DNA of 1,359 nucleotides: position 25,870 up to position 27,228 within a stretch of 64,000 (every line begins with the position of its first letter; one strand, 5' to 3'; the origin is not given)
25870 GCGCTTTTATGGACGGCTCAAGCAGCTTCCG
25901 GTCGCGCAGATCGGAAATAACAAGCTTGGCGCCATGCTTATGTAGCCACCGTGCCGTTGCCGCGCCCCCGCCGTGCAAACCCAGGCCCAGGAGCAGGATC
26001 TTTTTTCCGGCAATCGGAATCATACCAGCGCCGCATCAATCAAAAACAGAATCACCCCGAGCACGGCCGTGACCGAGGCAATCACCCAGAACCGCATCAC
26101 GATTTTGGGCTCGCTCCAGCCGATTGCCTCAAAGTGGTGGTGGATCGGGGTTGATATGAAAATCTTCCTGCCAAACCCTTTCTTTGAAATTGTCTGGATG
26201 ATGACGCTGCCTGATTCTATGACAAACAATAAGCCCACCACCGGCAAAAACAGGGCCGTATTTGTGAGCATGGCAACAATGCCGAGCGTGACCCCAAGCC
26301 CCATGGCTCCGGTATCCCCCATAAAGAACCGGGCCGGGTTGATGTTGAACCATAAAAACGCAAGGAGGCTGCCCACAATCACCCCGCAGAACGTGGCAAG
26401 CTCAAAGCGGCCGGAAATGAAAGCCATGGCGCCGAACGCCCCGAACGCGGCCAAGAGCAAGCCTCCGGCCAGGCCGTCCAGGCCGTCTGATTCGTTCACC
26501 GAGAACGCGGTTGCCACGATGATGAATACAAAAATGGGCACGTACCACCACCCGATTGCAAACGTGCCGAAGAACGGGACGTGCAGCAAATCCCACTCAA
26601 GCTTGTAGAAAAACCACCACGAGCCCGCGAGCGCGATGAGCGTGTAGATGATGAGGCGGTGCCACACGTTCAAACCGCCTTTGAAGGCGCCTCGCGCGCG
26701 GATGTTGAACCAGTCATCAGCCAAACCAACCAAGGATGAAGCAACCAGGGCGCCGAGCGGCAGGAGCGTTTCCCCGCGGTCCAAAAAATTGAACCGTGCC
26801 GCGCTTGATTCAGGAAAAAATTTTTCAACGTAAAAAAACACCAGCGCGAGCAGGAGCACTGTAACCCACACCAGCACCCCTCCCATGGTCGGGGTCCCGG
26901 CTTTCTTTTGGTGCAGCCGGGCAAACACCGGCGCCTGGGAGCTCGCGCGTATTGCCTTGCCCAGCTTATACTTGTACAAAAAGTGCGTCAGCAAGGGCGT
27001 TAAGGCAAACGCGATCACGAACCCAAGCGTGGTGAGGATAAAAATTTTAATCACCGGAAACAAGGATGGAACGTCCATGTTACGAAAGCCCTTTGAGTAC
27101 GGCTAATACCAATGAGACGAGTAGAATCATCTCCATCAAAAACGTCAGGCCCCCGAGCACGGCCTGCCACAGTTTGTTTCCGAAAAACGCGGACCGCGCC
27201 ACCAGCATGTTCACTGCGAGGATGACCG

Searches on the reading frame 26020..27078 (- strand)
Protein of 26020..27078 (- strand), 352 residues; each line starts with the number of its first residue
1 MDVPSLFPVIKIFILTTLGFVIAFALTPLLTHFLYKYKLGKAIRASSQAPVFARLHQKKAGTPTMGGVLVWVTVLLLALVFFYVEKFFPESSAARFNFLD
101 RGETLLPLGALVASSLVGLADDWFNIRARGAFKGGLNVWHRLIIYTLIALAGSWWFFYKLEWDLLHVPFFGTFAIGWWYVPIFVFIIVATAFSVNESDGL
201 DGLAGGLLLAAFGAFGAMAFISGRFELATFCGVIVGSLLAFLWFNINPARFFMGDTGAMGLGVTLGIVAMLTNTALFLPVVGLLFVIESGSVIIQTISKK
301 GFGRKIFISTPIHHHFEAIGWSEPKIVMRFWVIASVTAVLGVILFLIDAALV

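Call 82: search_protein_families(library=pfam, proteins=[window:26020-27078:-], max_evalue=0.001)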
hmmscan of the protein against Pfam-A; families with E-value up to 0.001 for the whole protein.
window:26020-27078:- (352 aa): 2 families
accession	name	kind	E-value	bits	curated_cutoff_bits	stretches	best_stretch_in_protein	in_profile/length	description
PF00953.26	Glycos_transf_4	-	7.3e-29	101.3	27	1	108-271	5-158/160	Glycosyl transferase family 4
PF10555.14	MraY_sig1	-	4.4e-05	23.2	20.1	1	59-69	1-11/13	Phospho-N-acetylmuramoyl-pentapeptide-transferase signature 1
